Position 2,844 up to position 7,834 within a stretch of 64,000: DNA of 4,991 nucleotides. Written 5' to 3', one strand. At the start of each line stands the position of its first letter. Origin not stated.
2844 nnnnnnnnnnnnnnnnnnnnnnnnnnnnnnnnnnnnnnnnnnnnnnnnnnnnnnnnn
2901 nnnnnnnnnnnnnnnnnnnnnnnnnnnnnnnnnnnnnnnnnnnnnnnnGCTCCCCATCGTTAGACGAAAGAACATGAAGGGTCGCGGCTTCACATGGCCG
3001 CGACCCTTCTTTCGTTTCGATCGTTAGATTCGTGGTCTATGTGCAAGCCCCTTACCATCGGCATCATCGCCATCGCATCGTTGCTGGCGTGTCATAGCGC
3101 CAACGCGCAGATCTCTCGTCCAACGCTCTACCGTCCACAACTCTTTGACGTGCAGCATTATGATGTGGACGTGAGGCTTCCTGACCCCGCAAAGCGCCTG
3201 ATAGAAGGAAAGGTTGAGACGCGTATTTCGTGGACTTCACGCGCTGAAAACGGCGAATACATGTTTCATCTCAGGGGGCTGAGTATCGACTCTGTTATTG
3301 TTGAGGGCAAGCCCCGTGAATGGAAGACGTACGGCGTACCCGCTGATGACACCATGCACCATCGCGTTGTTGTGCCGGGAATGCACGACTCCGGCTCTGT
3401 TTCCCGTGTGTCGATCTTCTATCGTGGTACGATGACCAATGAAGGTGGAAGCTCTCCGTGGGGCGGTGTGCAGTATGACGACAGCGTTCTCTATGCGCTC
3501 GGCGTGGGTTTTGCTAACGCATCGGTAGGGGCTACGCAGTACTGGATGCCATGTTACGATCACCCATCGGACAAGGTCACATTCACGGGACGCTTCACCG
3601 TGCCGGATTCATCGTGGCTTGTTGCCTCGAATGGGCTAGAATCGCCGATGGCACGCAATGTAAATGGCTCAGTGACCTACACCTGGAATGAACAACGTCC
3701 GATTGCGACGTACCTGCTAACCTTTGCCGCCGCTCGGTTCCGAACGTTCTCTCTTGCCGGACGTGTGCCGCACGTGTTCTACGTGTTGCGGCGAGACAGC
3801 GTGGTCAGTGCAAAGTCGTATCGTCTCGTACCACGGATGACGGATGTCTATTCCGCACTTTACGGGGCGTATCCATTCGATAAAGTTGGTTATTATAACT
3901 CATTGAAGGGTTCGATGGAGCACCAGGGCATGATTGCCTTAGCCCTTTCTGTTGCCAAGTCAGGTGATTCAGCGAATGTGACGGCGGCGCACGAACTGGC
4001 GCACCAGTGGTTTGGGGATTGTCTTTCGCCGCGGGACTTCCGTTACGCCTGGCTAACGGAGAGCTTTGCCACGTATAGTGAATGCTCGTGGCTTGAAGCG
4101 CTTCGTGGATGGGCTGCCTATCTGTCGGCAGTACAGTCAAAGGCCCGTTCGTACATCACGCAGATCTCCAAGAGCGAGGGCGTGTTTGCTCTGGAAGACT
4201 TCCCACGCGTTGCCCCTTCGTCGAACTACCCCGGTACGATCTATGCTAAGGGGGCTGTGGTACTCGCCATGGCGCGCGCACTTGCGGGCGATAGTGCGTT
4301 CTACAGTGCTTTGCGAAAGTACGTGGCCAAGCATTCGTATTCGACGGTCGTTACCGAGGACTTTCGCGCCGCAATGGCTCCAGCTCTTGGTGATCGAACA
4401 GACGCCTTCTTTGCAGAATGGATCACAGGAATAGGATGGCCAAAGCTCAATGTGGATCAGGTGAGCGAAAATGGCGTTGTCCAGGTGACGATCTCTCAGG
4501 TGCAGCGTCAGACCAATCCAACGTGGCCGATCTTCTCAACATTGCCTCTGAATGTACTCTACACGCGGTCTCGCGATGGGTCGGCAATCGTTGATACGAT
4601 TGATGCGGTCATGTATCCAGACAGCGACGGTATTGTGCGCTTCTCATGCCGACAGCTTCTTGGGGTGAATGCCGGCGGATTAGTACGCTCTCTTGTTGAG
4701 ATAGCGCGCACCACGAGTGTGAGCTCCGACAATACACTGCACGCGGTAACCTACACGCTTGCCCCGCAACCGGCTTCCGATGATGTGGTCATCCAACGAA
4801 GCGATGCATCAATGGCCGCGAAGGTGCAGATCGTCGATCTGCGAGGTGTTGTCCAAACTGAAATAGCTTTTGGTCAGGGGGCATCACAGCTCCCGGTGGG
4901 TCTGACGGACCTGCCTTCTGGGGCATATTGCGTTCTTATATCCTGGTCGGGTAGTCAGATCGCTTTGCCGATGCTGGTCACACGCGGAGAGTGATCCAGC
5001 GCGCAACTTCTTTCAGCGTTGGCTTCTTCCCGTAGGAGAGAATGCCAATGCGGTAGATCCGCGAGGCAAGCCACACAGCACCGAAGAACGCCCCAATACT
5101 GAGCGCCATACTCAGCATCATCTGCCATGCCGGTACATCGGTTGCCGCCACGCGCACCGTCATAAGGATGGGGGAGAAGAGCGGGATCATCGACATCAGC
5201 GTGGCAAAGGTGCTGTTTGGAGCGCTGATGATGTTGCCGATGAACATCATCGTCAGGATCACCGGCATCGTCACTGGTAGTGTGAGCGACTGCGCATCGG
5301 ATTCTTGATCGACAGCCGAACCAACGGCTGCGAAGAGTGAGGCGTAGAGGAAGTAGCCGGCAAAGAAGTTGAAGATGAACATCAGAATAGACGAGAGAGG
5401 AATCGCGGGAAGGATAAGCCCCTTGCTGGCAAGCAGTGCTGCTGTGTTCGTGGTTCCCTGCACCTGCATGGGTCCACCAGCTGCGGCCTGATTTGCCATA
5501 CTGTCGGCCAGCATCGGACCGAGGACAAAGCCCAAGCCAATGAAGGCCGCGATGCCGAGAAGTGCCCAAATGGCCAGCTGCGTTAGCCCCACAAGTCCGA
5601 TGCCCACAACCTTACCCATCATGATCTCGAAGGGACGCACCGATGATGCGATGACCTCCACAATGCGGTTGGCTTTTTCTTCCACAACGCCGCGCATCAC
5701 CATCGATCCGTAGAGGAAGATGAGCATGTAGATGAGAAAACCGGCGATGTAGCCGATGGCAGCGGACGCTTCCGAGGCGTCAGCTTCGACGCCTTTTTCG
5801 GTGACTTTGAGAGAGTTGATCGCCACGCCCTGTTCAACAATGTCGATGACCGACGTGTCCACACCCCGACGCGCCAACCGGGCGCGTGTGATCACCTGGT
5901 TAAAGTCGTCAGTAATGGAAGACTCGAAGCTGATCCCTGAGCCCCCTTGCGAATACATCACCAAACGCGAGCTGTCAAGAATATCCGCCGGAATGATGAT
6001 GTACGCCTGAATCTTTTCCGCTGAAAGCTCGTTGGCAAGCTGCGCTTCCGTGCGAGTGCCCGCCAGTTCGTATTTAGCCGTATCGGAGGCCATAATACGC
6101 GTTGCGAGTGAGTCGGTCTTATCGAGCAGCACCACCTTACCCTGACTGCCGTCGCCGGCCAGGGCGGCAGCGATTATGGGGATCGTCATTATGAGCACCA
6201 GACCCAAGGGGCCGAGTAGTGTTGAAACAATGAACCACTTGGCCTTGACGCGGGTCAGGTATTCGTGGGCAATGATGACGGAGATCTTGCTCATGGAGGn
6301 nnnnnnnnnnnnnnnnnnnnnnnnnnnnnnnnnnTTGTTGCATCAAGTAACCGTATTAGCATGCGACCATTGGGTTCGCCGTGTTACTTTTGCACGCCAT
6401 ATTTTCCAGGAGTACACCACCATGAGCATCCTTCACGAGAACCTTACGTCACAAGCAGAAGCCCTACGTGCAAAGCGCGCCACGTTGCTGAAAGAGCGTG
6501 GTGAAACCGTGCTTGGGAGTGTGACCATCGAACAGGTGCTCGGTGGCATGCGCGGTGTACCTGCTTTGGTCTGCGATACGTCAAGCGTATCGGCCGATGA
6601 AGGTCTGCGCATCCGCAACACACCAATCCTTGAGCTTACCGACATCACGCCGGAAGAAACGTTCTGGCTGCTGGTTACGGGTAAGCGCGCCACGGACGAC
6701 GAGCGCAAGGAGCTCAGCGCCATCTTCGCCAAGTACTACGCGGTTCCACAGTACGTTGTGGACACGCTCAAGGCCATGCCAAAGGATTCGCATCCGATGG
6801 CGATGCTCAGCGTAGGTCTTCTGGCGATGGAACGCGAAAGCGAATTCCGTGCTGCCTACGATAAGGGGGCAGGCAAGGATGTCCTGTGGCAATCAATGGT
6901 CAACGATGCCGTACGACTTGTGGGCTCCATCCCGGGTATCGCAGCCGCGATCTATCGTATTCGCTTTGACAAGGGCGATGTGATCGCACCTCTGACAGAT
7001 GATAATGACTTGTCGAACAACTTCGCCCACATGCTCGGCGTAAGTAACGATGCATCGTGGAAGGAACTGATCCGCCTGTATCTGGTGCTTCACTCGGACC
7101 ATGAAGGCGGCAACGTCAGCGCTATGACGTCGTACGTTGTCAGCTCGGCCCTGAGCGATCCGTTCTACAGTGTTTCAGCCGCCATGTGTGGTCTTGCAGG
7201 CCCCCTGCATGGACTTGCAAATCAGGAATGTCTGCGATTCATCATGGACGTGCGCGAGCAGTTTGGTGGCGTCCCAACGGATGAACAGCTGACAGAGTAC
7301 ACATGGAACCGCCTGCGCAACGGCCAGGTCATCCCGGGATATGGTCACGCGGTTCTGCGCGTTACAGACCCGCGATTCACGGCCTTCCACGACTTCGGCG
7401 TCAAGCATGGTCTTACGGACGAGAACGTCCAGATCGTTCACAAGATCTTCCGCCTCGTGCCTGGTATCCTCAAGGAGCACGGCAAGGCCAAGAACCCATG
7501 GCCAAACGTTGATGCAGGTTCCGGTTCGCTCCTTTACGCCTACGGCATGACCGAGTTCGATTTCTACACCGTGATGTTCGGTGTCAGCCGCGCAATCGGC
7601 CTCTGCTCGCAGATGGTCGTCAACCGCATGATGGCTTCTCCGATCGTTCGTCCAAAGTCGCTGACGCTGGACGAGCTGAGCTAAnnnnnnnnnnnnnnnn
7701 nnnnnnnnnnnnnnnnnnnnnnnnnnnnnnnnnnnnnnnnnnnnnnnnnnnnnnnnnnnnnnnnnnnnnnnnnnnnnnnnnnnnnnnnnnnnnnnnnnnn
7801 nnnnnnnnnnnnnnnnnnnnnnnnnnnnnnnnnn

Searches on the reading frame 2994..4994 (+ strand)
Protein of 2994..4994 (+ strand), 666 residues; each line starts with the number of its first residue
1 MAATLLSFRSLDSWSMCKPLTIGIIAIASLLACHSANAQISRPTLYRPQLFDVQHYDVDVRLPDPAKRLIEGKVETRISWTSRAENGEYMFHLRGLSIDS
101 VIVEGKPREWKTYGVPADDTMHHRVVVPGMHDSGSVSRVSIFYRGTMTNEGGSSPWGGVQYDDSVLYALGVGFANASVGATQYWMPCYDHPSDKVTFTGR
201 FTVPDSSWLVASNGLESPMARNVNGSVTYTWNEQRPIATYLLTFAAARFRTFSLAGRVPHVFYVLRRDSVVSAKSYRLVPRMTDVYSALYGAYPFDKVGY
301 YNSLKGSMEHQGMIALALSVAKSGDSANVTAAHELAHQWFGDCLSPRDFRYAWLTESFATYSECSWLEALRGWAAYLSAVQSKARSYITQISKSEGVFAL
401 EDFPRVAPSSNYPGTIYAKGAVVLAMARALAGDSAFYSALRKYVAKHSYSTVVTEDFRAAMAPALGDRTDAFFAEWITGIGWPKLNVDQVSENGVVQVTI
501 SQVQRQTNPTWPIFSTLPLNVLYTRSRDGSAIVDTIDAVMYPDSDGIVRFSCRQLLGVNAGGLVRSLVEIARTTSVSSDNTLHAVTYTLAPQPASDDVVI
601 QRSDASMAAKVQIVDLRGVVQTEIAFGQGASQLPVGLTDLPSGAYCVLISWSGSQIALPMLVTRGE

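Call 57: search_protein_families(library=pfam, proteins=[window:2994-4994:+], max_evalue=0.0001)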
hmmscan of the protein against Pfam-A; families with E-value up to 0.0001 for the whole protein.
window:2994-4994:+ (666 aa): 2 families
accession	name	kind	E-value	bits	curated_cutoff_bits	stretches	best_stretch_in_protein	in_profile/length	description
PF01433.26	Peptidase_M1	-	2.3e-25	89.9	27.7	1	283-476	14-218/218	Peptidase family M1 domain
PF17900.6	Peptidase_M1_N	-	1.7e-10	41.7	25.8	1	54-241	3-186/186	Peptidase M1 N-terminal domain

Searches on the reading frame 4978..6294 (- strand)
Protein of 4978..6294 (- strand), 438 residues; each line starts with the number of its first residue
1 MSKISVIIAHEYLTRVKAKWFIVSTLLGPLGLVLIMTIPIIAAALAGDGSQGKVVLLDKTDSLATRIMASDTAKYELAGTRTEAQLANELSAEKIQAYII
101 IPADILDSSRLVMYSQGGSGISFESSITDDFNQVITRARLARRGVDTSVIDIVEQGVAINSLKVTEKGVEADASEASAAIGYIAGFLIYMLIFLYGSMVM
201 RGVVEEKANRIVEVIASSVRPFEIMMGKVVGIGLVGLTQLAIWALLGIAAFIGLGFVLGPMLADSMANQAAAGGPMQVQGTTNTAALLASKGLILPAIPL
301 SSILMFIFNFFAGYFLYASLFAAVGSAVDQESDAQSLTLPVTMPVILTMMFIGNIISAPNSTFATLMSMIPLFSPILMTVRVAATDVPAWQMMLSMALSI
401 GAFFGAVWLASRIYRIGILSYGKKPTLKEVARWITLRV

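Call 90: search_protein_families(library=ncbifam, proteins=[window:4978-6294:-], max_evalue=0.00001)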
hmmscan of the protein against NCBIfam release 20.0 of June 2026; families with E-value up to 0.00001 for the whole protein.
window:4978-6294:- (438 aa): 1 family
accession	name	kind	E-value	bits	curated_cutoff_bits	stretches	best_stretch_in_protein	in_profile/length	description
NF041647.1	ABC_perm_CPBP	equivalog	5.2e-07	28.8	435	1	48-415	53-393/636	ABC transporter permease subunit/CPBP intramembrane protease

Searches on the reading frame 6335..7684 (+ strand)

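Call 90: search_protein_families(library=ncbifam, proteins=[window:6335-7684:+], max_evalue=0.00001)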
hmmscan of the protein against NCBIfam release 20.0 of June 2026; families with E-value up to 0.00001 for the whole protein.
window:6335-7684:+ (449 aa): 19 families
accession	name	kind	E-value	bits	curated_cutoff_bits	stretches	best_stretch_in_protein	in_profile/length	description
NF007128.0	PRK09569.1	subfamily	7.4e-150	499.4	344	1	33-448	3-427/437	citrate (Si)-synthase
TIGR01793.1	cit_synth_euk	equivalog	2.5e-139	464.7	619.75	1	33-447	4-426/427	citrate (Si)-synthase, eukaryotic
TIGR01800.1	cit_synth_II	subfamily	5.7e-45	153.7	421.3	1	71-442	2-352/368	2-methylcitrate synthase/citrate synthase II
NF010639.0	PRK14036.1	equivalog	1.9e-41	142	502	1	68-426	6-347/379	citrate synthase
NF041301.1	Cit_synth_Halo_CitZ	equivalog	5e-41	141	550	1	68-442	5-363/379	citrate synthase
NF010637.0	PRK14034.1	equivalog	8.8e-38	130.2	594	1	72-441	4-354/372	citrate synthase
NF041157.1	Cit_synThplmales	equivalog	1.6e-36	126.2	590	1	97-443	34-361/377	citrate synthase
NF010635.0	PRK14032.1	subfamily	5.2e-36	124.1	426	1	107-441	92-432/448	citrate synthase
NF010636.0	PRK14033.1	equivalog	1.7e-34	119.3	479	1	68-442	9-362/376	bifunctional 2-methylcitrate synthase/citrate synthase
NF010638.0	PRK14035.1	equivalog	5.5e-33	114.3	572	1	88-442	23-356/372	citrate synthase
NF010640.0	PRK14037.1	subfamily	7.8e-33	113.9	504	1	92-443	29-362/377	citrate synthase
NF009006.1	PRK12351.1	equivalog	4.9e-32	110.8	550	1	75-441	13-359/376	bifunctional 2-methylcitrate synthase/citrate synthase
NF004126.0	PRK05614.1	equivalog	6e-32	110.6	505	1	91-443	69-415/430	citrate synthase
NF009004.0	PRK12349.1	equivalog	2.7e-31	108.7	508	1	108-441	49-360/372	citrate synthase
TIGR01798.1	cit_synth_I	equivalog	9.2e-28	97.1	485.15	1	92-443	57-403/412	citrate synthase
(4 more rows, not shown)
